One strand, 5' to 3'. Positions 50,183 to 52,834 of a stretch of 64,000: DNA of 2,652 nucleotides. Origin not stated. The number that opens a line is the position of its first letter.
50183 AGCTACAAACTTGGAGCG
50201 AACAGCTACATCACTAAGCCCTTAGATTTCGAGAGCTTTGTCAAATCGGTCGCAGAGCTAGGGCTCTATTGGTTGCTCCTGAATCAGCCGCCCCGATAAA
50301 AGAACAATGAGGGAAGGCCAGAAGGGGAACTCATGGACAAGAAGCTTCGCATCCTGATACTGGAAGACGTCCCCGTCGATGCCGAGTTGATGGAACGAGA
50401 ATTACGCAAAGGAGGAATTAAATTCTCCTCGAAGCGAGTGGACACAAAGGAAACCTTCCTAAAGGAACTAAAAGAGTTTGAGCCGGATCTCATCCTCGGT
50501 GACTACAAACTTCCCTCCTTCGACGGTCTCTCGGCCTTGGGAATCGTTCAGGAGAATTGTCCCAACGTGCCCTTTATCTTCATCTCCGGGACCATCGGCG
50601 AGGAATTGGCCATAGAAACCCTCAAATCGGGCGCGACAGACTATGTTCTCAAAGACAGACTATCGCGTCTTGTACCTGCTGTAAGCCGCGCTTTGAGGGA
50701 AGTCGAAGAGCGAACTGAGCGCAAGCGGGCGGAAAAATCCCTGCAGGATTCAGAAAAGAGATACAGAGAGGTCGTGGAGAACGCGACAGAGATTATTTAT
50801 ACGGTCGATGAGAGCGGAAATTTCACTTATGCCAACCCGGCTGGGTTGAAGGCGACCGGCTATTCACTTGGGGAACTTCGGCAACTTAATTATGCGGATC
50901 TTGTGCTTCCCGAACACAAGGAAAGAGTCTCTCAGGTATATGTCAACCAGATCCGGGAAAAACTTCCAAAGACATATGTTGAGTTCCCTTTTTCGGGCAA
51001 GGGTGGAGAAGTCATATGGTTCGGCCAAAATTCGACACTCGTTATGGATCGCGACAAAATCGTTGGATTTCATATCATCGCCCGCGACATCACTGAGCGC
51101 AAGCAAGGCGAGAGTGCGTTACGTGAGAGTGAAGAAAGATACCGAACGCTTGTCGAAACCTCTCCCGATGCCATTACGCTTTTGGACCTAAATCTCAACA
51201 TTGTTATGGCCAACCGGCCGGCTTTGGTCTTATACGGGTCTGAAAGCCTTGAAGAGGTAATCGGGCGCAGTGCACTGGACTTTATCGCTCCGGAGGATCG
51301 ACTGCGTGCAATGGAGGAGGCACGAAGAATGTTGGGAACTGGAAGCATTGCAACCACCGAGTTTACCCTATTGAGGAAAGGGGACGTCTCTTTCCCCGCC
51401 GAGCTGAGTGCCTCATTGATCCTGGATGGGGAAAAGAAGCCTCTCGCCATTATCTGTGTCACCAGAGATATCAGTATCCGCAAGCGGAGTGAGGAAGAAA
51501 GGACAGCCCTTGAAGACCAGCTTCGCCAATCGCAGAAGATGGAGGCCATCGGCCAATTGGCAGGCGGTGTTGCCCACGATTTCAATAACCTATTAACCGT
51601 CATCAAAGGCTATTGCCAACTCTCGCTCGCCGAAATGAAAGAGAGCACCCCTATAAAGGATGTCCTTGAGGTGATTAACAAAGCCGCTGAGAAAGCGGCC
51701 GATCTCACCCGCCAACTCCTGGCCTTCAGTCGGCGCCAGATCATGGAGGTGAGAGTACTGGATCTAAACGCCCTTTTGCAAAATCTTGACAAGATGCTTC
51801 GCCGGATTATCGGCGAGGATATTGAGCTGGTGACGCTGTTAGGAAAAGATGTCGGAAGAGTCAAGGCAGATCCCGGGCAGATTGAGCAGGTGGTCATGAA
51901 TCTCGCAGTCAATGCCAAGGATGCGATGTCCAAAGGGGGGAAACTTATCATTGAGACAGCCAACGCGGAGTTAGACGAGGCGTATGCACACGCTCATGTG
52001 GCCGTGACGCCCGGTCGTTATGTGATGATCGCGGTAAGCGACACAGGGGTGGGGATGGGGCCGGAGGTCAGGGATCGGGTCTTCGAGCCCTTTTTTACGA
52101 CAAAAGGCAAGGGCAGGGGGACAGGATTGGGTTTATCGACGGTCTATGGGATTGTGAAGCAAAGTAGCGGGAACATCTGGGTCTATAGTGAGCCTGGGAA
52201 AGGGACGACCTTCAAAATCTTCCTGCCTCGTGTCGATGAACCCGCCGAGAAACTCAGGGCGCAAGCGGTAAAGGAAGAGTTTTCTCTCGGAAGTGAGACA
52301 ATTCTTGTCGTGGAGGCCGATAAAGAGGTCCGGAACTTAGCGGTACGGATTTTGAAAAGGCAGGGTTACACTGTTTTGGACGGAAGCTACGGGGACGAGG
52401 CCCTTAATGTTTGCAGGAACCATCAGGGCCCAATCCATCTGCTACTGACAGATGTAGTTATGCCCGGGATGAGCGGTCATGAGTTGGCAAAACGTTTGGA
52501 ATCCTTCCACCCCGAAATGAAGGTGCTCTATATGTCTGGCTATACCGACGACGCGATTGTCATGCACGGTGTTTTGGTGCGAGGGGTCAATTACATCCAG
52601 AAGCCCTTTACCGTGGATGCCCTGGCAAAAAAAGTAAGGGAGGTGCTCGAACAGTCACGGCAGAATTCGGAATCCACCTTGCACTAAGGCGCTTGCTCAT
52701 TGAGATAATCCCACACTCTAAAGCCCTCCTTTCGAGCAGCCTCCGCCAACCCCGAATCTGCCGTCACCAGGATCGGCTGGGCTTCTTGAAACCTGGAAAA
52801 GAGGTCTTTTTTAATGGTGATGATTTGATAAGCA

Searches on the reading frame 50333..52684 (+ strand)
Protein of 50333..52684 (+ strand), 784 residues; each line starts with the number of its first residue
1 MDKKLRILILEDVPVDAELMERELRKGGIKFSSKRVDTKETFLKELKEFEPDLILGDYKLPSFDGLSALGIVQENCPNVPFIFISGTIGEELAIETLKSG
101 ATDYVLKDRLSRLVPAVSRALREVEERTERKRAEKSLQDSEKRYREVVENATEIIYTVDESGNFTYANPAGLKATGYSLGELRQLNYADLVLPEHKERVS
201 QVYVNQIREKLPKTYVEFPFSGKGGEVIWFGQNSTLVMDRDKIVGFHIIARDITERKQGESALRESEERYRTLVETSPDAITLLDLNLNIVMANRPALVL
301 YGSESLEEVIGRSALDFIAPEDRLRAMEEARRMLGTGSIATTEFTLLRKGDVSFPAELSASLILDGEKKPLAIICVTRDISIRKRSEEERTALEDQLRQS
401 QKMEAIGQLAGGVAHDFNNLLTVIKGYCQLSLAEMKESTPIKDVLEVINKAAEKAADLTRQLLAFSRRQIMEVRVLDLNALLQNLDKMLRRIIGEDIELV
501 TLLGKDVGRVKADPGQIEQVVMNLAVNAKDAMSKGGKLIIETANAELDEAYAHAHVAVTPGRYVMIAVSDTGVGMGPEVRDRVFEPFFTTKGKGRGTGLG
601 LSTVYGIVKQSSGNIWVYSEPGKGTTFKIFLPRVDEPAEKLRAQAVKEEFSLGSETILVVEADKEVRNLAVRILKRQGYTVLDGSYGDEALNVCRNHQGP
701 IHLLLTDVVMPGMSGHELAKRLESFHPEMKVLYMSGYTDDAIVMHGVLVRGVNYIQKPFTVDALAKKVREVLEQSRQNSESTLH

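Call 69: list_cluster_members(proteins=[window:50333-52684:+, window:56615-59128:+, window:47908-49851:+, window:43037-44752:-, window:4645-7806:-])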
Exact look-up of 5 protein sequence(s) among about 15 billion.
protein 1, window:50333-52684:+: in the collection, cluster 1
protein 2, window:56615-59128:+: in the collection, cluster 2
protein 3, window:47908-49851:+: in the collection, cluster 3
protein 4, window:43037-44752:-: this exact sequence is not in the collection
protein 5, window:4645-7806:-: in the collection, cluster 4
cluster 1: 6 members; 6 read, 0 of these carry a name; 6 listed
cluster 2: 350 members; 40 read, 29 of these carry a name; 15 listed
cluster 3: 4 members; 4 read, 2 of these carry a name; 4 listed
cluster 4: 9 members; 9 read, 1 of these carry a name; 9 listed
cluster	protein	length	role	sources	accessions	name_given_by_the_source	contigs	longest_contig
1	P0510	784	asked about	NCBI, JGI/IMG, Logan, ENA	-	-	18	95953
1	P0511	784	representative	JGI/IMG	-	-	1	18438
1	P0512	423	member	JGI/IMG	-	-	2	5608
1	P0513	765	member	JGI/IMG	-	-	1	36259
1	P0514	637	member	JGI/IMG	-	-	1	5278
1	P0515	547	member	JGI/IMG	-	-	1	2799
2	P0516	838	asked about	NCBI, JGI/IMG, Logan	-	-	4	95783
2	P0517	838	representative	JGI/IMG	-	K(+)-stimulated pyrophosphate-energized sodium pump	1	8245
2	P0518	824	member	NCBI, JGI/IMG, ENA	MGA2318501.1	MAG: sodium-translocating pyrophosphatase [Thermodesulfobacteriota bacterium]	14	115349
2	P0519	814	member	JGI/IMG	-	K(+)-stimulated pyrophosphate-energized sodium pump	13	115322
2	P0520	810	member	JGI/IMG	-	K(+)-stimulated pyrophosphate-energized sodium pump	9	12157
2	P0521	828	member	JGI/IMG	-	K(+)-stimulated pyrophosphate-energized sodium pump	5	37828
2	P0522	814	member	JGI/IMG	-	K(+)-stimulated pyrophosphate-energized sodium pump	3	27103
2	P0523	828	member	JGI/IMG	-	K(+)-stimulated pyrophosphate-energized sodium pump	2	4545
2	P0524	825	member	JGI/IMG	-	K(+)-stimulated pyrophosphate-energized sodium pump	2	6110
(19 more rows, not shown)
